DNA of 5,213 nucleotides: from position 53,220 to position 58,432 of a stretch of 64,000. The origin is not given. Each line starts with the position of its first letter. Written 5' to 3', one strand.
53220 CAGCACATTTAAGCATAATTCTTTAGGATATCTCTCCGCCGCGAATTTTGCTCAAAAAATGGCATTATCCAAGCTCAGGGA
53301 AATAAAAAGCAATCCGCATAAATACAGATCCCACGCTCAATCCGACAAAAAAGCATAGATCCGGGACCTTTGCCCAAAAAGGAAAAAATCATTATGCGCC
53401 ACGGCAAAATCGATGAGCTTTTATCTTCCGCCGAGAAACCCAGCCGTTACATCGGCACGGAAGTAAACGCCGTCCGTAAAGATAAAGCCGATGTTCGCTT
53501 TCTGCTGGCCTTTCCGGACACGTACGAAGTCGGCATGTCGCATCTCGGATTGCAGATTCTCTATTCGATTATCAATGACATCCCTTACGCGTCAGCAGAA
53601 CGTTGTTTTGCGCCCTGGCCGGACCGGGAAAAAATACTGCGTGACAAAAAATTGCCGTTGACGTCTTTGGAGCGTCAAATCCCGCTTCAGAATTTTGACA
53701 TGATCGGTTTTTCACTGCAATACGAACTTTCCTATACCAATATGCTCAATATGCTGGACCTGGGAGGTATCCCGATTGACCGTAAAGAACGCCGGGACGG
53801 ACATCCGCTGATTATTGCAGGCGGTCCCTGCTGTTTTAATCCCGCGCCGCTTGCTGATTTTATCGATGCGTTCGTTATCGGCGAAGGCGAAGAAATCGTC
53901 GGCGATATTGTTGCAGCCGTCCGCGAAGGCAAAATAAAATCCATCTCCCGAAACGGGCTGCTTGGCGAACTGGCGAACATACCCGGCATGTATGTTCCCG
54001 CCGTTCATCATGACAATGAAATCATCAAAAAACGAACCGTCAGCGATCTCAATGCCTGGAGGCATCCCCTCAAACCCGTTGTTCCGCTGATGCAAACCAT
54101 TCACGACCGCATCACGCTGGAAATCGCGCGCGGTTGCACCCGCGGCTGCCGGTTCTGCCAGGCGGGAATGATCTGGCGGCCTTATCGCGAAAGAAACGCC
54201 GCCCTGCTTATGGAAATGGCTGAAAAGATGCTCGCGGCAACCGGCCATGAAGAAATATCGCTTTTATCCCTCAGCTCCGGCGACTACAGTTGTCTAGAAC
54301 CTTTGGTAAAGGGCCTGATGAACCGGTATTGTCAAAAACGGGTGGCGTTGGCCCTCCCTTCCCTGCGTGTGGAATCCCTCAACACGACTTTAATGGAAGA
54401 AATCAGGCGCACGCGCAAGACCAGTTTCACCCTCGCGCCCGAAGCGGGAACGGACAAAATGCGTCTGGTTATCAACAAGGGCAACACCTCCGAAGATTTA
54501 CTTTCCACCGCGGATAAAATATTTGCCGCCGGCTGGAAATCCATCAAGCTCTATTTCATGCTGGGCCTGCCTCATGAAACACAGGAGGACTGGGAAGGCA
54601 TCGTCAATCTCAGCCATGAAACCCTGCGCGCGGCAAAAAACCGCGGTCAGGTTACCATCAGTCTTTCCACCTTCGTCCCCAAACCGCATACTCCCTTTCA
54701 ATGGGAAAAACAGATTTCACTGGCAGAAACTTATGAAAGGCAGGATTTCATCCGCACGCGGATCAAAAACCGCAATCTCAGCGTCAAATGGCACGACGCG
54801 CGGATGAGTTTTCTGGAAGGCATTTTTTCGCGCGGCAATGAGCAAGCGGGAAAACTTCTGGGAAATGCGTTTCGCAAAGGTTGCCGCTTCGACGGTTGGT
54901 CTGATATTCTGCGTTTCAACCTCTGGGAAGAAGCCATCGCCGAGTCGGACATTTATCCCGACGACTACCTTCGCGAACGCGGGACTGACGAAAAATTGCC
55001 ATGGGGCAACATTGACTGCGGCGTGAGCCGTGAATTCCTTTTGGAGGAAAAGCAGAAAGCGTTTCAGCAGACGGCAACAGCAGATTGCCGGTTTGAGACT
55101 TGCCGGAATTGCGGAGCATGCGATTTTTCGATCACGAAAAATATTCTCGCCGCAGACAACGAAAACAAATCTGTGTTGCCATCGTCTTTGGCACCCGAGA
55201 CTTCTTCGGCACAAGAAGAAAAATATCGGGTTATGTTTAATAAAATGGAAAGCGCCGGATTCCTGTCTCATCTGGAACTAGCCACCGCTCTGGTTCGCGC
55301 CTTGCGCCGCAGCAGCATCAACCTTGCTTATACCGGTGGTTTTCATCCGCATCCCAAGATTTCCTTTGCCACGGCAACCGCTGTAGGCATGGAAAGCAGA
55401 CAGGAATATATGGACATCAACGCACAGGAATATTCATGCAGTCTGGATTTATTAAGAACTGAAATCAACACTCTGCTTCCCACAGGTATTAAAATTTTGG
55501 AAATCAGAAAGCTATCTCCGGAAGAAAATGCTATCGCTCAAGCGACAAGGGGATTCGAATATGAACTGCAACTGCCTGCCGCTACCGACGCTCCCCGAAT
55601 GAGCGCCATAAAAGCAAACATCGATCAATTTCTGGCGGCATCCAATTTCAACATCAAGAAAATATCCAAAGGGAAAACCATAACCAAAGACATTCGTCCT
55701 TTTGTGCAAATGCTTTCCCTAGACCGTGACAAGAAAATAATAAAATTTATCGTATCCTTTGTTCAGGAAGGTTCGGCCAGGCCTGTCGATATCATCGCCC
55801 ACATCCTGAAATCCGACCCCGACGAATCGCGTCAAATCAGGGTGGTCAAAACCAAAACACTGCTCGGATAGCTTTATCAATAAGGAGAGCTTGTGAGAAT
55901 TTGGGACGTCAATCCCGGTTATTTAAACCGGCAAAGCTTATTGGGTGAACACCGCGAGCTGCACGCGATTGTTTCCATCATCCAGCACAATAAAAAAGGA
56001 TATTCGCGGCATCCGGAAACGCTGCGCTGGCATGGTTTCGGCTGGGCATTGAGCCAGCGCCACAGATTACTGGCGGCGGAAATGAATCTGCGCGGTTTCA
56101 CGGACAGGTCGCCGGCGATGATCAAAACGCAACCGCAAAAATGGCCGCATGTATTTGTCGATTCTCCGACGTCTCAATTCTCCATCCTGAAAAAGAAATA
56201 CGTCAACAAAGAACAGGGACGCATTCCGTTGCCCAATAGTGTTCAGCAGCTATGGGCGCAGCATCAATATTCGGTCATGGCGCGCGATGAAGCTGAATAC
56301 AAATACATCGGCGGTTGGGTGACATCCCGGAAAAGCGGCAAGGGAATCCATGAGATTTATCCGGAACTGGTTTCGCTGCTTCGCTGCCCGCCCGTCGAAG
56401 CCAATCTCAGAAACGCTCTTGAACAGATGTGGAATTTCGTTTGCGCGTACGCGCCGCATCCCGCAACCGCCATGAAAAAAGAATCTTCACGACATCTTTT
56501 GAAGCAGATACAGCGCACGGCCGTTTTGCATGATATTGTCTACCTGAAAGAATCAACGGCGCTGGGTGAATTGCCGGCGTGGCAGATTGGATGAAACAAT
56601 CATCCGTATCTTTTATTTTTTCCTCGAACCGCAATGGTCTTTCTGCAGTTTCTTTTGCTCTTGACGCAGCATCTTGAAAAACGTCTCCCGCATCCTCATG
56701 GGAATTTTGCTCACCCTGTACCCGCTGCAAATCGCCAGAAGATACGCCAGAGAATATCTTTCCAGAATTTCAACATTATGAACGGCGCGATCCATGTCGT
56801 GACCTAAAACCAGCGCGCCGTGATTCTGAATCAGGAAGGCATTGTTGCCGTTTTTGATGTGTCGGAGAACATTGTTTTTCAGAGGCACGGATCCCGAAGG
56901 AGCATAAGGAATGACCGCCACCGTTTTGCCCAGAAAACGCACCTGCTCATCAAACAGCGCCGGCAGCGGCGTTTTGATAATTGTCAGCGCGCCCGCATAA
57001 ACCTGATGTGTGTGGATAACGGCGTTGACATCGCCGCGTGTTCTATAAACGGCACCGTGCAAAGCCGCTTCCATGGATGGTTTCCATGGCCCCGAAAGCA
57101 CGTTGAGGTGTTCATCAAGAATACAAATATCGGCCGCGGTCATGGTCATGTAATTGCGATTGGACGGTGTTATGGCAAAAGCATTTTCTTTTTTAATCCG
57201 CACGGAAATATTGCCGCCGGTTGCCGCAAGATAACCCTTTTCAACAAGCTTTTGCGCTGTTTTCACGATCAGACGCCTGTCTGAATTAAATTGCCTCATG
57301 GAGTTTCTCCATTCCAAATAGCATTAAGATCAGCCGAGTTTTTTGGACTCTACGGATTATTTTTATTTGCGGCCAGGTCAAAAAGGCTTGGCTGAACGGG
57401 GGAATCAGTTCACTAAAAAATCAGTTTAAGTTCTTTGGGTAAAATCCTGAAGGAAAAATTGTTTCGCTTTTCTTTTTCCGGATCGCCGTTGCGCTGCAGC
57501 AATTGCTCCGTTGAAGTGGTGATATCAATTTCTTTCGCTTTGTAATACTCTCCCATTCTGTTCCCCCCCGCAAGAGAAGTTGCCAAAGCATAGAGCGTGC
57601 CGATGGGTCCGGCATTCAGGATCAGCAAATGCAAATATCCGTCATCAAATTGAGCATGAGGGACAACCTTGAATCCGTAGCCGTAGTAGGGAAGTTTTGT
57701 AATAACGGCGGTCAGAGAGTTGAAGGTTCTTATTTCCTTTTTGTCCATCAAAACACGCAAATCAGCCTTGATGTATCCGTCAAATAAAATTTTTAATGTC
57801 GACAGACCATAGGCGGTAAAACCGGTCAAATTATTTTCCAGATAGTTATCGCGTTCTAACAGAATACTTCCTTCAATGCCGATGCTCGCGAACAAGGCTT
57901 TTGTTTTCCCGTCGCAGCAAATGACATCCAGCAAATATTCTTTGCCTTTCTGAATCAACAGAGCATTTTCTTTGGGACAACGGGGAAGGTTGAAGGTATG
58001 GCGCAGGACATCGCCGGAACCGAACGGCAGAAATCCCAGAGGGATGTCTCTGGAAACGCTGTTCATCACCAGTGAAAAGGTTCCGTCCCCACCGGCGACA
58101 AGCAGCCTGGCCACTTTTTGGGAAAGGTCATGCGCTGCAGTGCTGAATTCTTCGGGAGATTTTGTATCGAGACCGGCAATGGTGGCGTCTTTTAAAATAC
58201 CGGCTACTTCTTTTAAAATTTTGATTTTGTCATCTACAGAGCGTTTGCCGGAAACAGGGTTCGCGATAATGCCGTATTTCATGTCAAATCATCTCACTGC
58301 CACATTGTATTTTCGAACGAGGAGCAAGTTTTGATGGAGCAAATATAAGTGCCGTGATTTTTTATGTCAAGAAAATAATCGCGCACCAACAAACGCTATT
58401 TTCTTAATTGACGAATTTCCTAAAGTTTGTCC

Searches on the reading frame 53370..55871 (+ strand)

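Call 45: search_protein_families(library=pfam, proteins=[window:53370-55871:+], max_evalue=0.00001)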
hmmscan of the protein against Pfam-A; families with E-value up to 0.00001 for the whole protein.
window:53370-55871:+ (833 aa): 3 families
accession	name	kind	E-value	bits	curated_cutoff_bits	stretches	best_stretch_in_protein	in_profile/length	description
PF19864.5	Radical_SAM_N2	-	1.1e-60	203.9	29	1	60-210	1-151/151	Radical SAM proteins, N-terminal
PF10105.14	DUF2344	-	2.8e-43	148.3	23.8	1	618-805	1-176/176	Uncharacterized protein conserved in bacteria (DUF2344)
PF04055.27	Radical_SAM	-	8.5e-19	68.8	29.5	1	251-414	2-165/166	Radical SAM superfamily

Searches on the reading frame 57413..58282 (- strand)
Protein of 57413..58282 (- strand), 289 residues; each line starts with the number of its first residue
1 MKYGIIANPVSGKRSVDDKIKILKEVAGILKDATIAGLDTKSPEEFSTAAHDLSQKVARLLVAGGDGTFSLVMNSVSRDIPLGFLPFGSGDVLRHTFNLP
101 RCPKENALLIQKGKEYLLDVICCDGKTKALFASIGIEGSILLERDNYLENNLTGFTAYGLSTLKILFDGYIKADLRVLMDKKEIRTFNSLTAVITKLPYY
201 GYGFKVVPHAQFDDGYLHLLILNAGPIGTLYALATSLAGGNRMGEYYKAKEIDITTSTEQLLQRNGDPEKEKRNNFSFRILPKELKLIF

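Call 45: search_protein_families(library=pfam, proteins=[window:57413-58282:-], max_evalue=0.00001)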
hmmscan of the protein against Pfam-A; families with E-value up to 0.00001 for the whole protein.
window:57413-58282:- (289 aa): 2 families
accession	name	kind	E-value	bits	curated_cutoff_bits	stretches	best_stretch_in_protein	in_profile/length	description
PF00781.29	DAGK_cat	-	2.5e-17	63.1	23.6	1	4-121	3-123/125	Diacylglycerol kinase catalytic domain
PF19279.4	YegS_C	-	1.6e-11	44.6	27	1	155-288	24-157/158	YegS C-terminal NAD kinase beta sandwich-like domain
